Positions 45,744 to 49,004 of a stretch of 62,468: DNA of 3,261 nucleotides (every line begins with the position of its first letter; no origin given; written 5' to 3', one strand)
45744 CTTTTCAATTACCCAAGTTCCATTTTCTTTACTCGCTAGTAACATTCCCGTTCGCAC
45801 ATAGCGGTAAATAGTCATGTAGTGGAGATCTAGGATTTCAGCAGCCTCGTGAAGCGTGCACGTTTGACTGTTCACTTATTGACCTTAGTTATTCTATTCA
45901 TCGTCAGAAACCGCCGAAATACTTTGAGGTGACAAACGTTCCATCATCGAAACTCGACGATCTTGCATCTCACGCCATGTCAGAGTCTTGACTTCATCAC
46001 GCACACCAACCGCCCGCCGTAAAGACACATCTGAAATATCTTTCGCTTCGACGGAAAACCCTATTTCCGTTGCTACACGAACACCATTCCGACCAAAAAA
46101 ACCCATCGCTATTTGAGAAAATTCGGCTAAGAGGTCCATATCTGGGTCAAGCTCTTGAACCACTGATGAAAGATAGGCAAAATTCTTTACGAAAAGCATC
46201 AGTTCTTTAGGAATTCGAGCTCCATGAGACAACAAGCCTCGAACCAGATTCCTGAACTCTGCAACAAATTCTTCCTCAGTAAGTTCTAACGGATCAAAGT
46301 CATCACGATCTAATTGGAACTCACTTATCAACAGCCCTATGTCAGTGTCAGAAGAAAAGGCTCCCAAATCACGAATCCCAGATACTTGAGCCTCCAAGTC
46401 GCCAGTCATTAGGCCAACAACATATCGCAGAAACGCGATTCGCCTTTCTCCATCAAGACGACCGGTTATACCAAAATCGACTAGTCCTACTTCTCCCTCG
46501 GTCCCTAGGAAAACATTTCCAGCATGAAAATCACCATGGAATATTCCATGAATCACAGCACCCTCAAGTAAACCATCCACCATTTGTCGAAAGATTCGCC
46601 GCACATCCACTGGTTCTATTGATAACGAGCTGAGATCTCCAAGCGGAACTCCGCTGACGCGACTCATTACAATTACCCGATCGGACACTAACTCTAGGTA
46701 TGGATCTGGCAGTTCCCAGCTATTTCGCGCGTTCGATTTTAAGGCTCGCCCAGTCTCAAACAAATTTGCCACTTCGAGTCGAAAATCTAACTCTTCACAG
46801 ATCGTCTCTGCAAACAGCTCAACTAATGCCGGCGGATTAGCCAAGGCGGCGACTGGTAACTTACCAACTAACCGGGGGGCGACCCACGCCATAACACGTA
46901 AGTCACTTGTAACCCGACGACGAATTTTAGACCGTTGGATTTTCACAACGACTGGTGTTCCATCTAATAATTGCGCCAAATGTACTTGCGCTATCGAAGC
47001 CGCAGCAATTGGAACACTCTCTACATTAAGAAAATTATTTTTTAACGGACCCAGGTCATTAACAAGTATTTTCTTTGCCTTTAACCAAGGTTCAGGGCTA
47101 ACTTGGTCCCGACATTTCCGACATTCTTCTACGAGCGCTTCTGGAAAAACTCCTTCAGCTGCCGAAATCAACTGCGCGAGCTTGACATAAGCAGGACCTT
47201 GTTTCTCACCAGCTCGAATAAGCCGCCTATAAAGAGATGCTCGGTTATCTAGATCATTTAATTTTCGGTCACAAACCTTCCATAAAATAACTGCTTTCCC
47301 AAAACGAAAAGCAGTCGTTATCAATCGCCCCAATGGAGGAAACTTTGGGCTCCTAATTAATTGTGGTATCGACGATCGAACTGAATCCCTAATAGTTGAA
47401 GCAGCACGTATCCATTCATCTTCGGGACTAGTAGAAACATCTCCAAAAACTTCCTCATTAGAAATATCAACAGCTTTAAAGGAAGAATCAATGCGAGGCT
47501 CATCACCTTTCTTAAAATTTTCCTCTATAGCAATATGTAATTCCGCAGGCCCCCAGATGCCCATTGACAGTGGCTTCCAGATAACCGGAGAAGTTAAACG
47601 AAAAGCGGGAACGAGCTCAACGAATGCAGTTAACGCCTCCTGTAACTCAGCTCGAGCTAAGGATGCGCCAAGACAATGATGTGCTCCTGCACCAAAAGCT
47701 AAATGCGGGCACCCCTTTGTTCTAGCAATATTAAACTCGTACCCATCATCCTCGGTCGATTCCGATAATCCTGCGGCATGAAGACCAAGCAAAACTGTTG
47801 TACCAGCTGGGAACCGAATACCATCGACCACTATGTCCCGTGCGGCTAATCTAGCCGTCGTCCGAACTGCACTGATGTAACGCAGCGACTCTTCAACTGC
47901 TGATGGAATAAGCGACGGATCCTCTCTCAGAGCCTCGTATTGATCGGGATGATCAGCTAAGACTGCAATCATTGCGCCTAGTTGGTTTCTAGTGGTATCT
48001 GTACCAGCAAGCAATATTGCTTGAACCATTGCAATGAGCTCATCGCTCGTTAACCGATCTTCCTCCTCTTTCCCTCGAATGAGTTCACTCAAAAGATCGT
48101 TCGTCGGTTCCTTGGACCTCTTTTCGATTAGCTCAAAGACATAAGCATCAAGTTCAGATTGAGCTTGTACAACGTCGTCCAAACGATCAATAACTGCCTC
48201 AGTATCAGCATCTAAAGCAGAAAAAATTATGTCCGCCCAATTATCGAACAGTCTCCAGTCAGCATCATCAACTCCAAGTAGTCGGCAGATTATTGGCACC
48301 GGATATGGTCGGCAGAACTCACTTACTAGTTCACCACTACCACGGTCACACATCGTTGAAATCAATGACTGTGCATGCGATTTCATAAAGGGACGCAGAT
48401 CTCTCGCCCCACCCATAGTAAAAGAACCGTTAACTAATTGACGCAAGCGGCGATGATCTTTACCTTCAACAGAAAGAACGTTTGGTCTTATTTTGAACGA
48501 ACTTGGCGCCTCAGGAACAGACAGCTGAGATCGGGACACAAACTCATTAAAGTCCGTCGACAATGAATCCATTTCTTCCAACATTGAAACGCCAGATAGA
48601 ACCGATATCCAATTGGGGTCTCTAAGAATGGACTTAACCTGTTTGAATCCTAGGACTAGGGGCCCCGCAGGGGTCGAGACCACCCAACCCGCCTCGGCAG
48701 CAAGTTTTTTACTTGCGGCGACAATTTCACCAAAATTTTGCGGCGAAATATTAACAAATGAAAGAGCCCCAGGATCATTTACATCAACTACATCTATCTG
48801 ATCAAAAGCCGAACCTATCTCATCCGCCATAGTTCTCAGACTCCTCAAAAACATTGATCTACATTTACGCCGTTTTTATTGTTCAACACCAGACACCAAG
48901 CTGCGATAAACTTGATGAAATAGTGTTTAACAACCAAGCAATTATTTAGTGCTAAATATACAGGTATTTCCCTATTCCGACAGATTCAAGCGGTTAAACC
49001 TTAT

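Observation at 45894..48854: Single-ORF fusion of a cytochrome P450 to an ABC1/UbiB-type atypical kinase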

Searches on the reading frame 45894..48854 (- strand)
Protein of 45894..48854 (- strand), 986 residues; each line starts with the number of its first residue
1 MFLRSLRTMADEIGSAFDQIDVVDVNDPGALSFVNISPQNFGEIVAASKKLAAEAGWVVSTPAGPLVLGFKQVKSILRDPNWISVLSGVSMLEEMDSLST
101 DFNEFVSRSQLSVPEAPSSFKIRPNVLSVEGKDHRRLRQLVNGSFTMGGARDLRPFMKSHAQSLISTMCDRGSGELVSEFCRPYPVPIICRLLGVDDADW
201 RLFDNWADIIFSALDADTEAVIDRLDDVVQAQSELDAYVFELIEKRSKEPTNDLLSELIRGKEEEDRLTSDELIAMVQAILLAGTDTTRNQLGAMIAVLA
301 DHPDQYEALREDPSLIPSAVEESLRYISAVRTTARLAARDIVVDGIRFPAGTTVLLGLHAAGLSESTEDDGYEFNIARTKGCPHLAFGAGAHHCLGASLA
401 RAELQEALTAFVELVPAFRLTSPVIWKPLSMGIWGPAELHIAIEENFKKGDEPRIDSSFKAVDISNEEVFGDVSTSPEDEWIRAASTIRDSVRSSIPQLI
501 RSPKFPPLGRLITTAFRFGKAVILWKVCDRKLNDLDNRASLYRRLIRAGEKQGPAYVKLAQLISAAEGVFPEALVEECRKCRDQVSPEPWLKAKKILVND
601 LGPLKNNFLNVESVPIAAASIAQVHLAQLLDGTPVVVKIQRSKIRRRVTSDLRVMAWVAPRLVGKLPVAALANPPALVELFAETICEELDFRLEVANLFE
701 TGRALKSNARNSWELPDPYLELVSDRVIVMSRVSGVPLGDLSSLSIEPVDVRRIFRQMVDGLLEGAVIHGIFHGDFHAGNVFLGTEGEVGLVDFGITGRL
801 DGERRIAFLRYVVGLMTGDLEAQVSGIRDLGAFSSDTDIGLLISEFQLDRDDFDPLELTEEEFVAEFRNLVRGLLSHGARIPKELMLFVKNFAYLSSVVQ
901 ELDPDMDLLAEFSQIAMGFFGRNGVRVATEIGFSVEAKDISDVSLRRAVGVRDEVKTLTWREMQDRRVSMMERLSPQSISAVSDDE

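Call 4: search_protein_families(library=pfam, proteins=[window:45894-48854:-], max_evalue=0.01)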
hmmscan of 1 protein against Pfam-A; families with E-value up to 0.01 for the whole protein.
window:45894-48854:- (986 aa): 5 families
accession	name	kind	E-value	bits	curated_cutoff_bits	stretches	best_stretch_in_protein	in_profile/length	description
PF03109.22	ABC1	-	1.2e-46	159.3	22.9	1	581-821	2-238/244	ABC1 atypical kinase-like domain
PF00067.27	p450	-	6e-27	95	22.8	1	104-413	65-430/462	Cytochrome P450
PF01163.29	RIO1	-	2.3e-05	24.5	22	1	705-808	62-162/187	RIO domain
PF01636.29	APH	-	0.00058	20.1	23.2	1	770-795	169-195/239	Phosphotransferase enzyme family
PF00069.31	Pkinase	-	0.00062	19.7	31.7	1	725-804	72-152/263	Protein kinase domain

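Call 5: search_protein_families(library=ncbifam, proteins=[window:45894-48854:-], max_evalue=0.01)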
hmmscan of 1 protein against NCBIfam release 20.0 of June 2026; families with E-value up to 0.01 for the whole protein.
window:45894-48854:- (986 aa): 17 families
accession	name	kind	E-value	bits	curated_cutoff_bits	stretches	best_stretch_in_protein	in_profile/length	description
TIGR01982.1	UbiB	equivalog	5.7e-73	246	487.55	1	523-911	29-417/436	2-polyprenylphenol 6-hydroxylase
NF003404.0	PRK04750.1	equivalog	8.6e-44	150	667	1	525-803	35-317/529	ubiquinone biosynthesis regulatory protein kinase UbiB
TIGR04538.1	P450_cycloAA_1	subfamily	1.7e-43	149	500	1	128-442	71-393/395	cytochrome P450, cyclodipeptide synthase-associated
NF045816.1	PentlenlactSyn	equivalog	1.3e-41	142.6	700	1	130-424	87-375/396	pentalenolactone synthase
NF041177.1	Cyp119_Thmprot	equivalog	4.9e-32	111.1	680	1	94-411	35-336/368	cytochrome P450 Cyp119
TIGR04515.1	P450_rel_GT_act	subfamily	5.6e-29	101.7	343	1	123-430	89-374/386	P450-derived glycosyltransferase activator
NF041802.1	P450_SolI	exception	4.1e-25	88.1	850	1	128-404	111-384/424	solanimycin biosynthesis cytochrome P450 SolI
TIGR04458.1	CYP450_TxtE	equivalog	2.7e-22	79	500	1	129-427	87-387/403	4-nitrotryptophan synthase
NF050082.1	ATPase_MABP1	exception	5.6e-19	68.2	800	1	548-802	57-307/435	macrolide-binding ATPase MABP-1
NF050147.1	aminopyruv_ApyO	equivalog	3.3e-18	65.6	525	1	121-413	75-391/444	RiPP biosynthesis cytochrome P450 ApyO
NF051859.1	AlbFlvMonOxTrpSyn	equivalog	6e-11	41.6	700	1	128-312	102-299/457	bifunctional albaflavenone monooxygenase/terpene synthase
NF045812.1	PentlenOxigase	equivalog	2e-10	40.1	800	1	240-411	206-405/444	pentalenene oxygenase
NF011461.0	PRK14879.1-2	equivalog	8.3e-05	22.5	372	1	713-799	65-148/225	Kae1-associated kinase Bud32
NF011463.0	PRK14879.1-4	equivalog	8.3e-05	22.1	188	1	688-797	55-160/237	Kae1-associated kinase Bud32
NF033483.0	PknB_PASTA_kin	equivalog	0.00039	19.6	450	1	728-800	84-157/563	Stk1 family PASTA domain-containing Ser/Thr kinase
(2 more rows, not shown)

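Call 10: find_homologous_proteins(query=window:45894-48854:-, max_evalue=1e-10)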
Query window:45894-48854:- (986 aa): 102 proteins with E <= 1e-10 among 8000 candidates.
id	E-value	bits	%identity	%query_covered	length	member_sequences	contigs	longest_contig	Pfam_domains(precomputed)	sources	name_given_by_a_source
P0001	0.0e+0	2083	95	99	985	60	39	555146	PF03109.23,PF00067.28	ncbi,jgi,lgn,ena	ncbi:MAG: cytochrome P450 [Actinomycetota bacterium]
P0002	0.0e+0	1444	66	98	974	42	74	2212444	PF03109.23,PF01163.29,PF00067.28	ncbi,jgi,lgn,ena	ncbi:MAG: cytochrome P450 [Acidimicrobiales bacterium]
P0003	0.0e+0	1443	66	97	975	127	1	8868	PF03109.23,PF00067.28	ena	-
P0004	0.0e+0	1438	66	97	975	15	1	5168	PF03109.23,PF01163.29,PF00067.28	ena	-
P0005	0.0e+0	1433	65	97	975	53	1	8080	PF03109.23,PF01163.29,PF00067.28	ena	-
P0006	0.0e+0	1430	65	97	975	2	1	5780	PF03109.23,PF01163.29,PF00067.28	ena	-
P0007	0.0e+0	1426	65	98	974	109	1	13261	PF03109.23,PF00067.28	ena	-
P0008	0.0e+0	1423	64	98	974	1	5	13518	PF03109.23,PF00067.28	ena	-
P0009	0.0e+0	1422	64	98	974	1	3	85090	PF03109.23,PF00067.28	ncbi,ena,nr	ncbi:MAG: hypothetical protein CL470_04615 [Acidimicrobiaceae bacterium]|nr:hypothetical protein [Ac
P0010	0.0e+0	1419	64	97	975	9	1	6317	PF03109.23,PF01163.29,PF00067.28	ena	-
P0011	0.0e+0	1417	64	98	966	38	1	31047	PF03109.23,PF00067.28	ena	-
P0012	0.0e+0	1416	65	99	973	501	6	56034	PF03109.23,PF00067.28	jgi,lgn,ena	-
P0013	0.0e+0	1413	64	98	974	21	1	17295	PF03109.23,PF01163.29,PF00067.28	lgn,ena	-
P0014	0.0e+0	1410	64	98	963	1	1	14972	PF03109.23,PF00067.28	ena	-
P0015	0.0e+0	1408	64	98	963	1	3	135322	PF03109.23,PF00067.28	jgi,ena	-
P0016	0.0e+0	1406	64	98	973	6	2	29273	PF03109.23,PF00067.28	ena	-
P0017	0.0e+0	1405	63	99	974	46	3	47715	PF03109.23,PF01163.29,PF00067.28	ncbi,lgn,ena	-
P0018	0.0e+0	1405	65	97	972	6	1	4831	PF03109.23,PF00067.28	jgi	jgi:ubiquinone biosynthesis protein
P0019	0.0e+0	1402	64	98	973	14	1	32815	PF03109.23,PF00067.28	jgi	jgi:ubiquinone biosynthesis protein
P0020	0.0e+0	1401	63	97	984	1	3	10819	PF03109.23,PF00067.28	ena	-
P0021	0.0e+0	1399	65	98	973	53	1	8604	PF03109.23,PF00067.28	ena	-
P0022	0.0e+0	1398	64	99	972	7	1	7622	PF03109.23,PF00067.28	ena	-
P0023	0.0e+0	1396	64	98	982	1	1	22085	PF03109.23,PF01163.29,PF00067.28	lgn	-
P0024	0.0e+0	1390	64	98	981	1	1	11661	PF03109.23,PF01163.29,PF00067.28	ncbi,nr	ncbi:MAG: cytochrome P450 [Acidimicrobiales bacterium]|nr:cytochrome P450 [Acidimicrobiales bacteriu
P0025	0.0e+0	1371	63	98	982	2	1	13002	PF03109.23,PF01163.29,PF00067.28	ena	-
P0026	0.0e+0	1364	62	98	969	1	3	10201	PF03109.23,PF01163.29,PF01636.30,PF00067.28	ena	-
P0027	0.0e+0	1353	63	97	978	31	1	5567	PF03109.23,PF01163.29,PF00067.28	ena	-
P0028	0.0e+0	1335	62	98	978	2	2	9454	PF03109.23,PF01163.29,PF00067.28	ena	-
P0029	0.0e+0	1335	61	98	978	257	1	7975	PF03109.23,PF00067.28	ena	-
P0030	0.0e+0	1333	63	97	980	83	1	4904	PF03109.23,PF00067.28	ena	-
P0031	0.0e+0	1324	62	98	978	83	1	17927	PF03109.23,PF01163.29,PF00067.28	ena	-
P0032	0.0e+0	1322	65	90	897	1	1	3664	PF03109.23,PF01163.29,PF00067.28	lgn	-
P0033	0.0e+0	1289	66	87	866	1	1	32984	PF03109.23,PF01163.29,PF00067.28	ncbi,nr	ncbi:MAG: cytochrome P450 [Acidimicrobiales bacterium]|nr:cytochrome P450 [Acidimicrobiales bacteriu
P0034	0.0e+0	1232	58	97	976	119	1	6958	PF03109.23,PF01163.29,PF00067.28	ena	-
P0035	0.0e+0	1230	58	97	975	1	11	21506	PF03109.23,PF01163.29,PF01636.30,PF00067.28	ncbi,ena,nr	ncbi:MAG TPA: hypothetical protein DCX77_08245 [Acidimicrobiaceae bacterium]|nr:hypothetical protein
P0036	0.0e+0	1228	58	97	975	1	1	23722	PF03109.23,PF01163.29,PF01636.30,PF00067.28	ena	-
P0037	0.0e+0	1224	58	97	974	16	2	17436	PF03109.23,PF01163.29,PF00067.28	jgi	-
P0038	0.0e+0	1223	58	97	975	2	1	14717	PF03109.23,PF01636.30,PF00067.28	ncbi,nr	ncbi:MAG: cytochrome P450 [Acidimicrobiales bacterium]|nr:cytochrome P450 [Acidimicrobiales bacteriu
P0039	0.0e+0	1220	57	97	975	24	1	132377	PF03109.23,PF01163.29,PF01636.30,PF00067.28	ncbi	-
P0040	0.0e+0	1219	57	97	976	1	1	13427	PF03109.23,PF01163.29,PF01636.30,PF00067.28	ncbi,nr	ncbi:MAG: cytochrome P450 [Acidimicrobiales bacterium]|nr:cytochrome P450 [Acidimicrobiales bacteriu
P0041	0.0e+0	1218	57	97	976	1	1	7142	PF03109.23,PF01163.29,PF01636.30,PF00067.28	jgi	-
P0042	0.0e+0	1218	57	97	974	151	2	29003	PF03109.23,PF01636.30,PF00067.28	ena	-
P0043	0.0e+0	1217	57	97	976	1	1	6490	PF03109.23,PF01163.29,PF01636.30,PF00067.28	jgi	-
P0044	0.0e+0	1217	57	97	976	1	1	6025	PF03109.23,PF01163.29,PF01636.30,PF00067.28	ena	-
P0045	0.0e+0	1215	57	98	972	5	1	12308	PF03109.23,PF01163.29,PF01636.30,PF00067.28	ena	-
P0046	0.0e+0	1212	57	98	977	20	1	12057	PF03109.23,PF01163.29,PF00067.28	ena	-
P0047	0.0e+0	1209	57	97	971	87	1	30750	PF03109.23,PF01163.29,PF00067.28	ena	-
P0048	0.0e+0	1208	56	97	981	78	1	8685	PF03109.23,PF01163.29,PF00067.28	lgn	-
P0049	0.0e+0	1205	56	97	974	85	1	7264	PF03109.23,PF00067.28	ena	-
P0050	0.0e+0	1202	56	97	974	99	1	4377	PF03109.23,PF00067.28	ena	-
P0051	0.0e+0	1197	55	97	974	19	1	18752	PF03109.23,PF00067.28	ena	-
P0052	0.0e+0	1196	59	93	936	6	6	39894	PF03109.23,PF01163.29,PF01636.30,PF00067.28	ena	-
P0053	0.0e+0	1196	56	97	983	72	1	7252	PF03109.23,PF01636.30,PF00067.28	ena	-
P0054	0.0e+0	1193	57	97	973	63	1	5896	PF03109.23,PF01163.29,PF00067.28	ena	-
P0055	0.0e+0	1134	54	97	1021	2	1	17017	PF03109.23,PF00067.28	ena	-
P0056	0.0e+0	1125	55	94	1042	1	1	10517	PF03109.23,PF00067.28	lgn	-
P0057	0.0e+0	1117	54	95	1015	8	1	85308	PF03109.23,PF01636.30,PF00067.28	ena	-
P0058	0.0e+0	1111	52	97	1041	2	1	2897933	PF03109.23,PF00067.28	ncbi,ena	-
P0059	0.0e+0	1108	53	96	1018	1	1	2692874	PF03109.23,PF00067.28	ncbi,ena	-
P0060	0.0e+0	1108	53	97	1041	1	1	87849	PF03109.23,PF00067.28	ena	-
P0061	0.0e+0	1108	53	96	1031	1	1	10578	PF03109.23,PF00067.28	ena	-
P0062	0.0e+0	1107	53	97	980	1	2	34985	PF03109.23,PF00067.28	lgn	-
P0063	0.0e+0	1106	54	96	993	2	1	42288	PF03109.23,PF00067.28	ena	-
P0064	0.0e+0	1106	54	95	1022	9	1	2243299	PF03109.23,PF00067.28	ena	-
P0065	0.0e+0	1106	54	96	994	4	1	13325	PF03109.23,PF00067.28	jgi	-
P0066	0.0e+0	1105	54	96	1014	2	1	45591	PF03109.23,PF00067.28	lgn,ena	-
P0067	0.0e+0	1104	53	96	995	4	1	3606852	PF03109.23,PF00067.28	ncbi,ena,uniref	ncbi:cytochrome P450 [Candidatus Poriferisodalis sp.]|uniref:cytochrome P450 n=1 Tax=Candidatus Pori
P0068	0.0e+0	1104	54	96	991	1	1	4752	PF03109.23,PF00067.28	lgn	-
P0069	0.0e+0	1099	53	96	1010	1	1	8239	PF03109.23,PF00067.28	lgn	-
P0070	0.0e+0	1098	53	94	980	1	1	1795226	PF03109.23,PF00067.28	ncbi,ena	-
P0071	0.0e+0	1095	53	96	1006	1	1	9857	PF03109.23,PF00067.28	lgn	-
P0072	0.0e+0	1094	53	96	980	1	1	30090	PF03109.23,PF00067.28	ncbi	-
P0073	0.0e+0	1091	52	97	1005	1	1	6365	PF03109.23,PF00067.28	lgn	-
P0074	0.0e+0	1088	54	97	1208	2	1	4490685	PF03109.23,PF00805.29,PF01636.30,PF00067.28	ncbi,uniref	ncbi:cytochrome P450 [Candidatus Poriferisodalis sp.]|uniref:cytochrome P450 n=1 Tax=Candidatus Pori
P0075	0.0e+0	1086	53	97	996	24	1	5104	PF03109.23,PF00067.28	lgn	-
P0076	0.0e+0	1080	51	96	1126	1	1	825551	PF03109.23,PF01636.30,PF00067.28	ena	-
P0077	0.0e+0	1077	53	96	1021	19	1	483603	PF03109.23,PF00067.28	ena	-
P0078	0.0e+0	1068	52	96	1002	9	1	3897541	PF03109.23,PF00067.28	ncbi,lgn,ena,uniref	ncbi:cytochrome P450 [Candidatus Poriferisodalis sp.]|uniref:cytochrome P450 n=1 Tax=Candidatus Pori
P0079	0.0e+0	1067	52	96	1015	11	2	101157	PF03109.23,PF01636.30,PF00067.28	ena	-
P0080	0.0e+0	1066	51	96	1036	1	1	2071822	PF03109.23,PF01636.30,PF00067.28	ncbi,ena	-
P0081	0.0e+0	1063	51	96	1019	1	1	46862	PF03109.23,PF01636.30,PF00067.28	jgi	jgi:ubiquinone biosynthesis protein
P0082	0.0e+0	1063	56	51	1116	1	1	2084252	PF03109.23,PF00067.28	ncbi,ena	-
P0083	0.0e+0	1063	52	97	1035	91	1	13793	PF03109.23,PF00067.28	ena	-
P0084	0.0e+0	1060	49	97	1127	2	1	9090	PF03109.23,PF00067.28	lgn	-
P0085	0.0e+0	1055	51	96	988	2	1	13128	PF03109.23,PF00067.28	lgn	-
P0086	0.0e+0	1054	51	97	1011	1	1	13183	PF03109.23,PF01636.30,PF00067.28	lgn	-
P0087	0.0e+0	1046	51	98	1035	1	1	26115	PF03109.23,PF00067.28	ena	-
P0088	0.0e+0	1043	53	92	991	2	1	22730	PF03109.23,PF00067.28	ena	-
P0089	1.4e-297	1008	63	73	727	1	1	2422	PF03109.23,PF00067.28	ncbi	-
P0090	3.3e-276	937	59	73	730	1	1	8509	PF03109.23,PF01163.29,PF01636.30,PF00067.28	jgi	-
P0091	1.1e-273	929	60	71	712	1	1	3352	PF03109.23,PF01163.29,PF01636.30,PF00067.28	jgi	-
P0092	1.9e-256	872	52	80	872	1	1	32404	PF03109.23,PF01636.30,PF00067.28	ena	-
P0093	1.5e-244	832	61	62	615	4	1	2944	PF03109.23,PF00067.28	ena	-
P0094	1.1e-238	813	59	64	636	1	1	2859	PF03109.23,PF01163.29,PF01636.30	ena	-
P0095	2.2e-228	779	58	63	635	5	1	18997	PF00069.32,PF03109.23,PF01163.29,PF01636.30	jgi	jgi:ubiquinone biosynthesis protein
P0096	4.8e-73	265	41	37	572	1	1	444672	PF00067.28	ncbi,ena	-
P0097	4.4e-69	252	33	34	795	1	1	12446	PF00067.28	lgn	-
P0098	6.9e-34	135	31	43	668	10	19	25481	PF27536.1,PF03109.23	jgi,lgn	-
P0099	2.3e-33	133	30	38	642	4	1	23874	PF03109.23,PF01636.30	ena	-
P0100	3.4e-24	103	29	33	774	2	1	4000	PF00561.27,PF12146.16,PF00067.28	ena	-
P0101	1.1e-17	81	30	30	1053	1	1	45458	PF00550.32,PF00501.35,PF00067.28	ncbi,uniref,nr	ncbi:amino acid adenylation domain-containing protein [Amycolatopsis vastitatis]|uniref:Nonribosomal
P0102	1.6e-17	81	28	29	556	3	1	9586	PF03109.23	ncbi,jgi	jgi:ubiquinone biosynthesis protein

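Call 12: find_encoding_contigs(protein=P0058, flank=8000, max_places=2)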
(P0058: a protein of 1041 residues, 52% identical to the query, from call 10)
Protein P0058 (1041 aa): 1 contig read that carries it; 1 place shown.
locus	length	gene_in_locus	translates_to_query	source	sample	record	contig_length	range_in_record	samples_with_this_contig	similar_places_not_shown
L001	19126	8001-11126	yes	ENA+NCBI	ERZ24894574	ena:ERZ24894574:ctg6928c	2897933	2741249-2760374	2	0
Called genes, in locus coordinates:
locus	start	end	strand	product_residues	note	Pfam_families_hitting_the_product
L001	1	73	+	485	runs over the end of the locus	PF14691:Fer4_20, PF00070:Pyr_redox (weak), PF00890:FAD_binding_2 (weak), PF01266:DAO (weak), PF07992:Pyr_redox_2, PF12831:FAD_oxidored, PF13450:NAD_binding_8, PF01593:Amino_oxidase, +4 more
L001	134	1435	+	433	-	PF04389:Peptidase_M28, PF01546:Peptidase_M20, PF07687:M20_dimer (weak)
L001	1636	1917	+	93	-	-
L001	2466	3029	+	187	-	PF01546:Peptidase_M20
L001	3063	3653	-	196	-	-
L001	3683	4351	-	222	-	-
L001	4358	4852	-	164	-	PF03243:MerB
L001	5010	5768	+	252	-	PF00881:Nitroreductase, PF14512:TM1586_NiRdase (faint)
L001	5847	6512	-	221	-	PF05719:GPP34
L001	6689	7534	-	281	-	PF02643:DUF192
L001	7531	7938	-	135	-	-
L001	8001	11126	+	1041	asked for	PF00067:p450, PF03109:ABC1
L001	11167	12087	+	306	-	PF02826:2-Hacid_dh_C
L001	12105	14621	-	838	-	PF01588:tRNA_bind, PF03483:B3_4, PF03484:B5, PF17759:tRNA_synthFbeta, PF03147:FDX-ACB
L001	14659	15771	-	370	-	PF02912:Phe_tRNA-synt_N, PF01409:tRNA-synt_2d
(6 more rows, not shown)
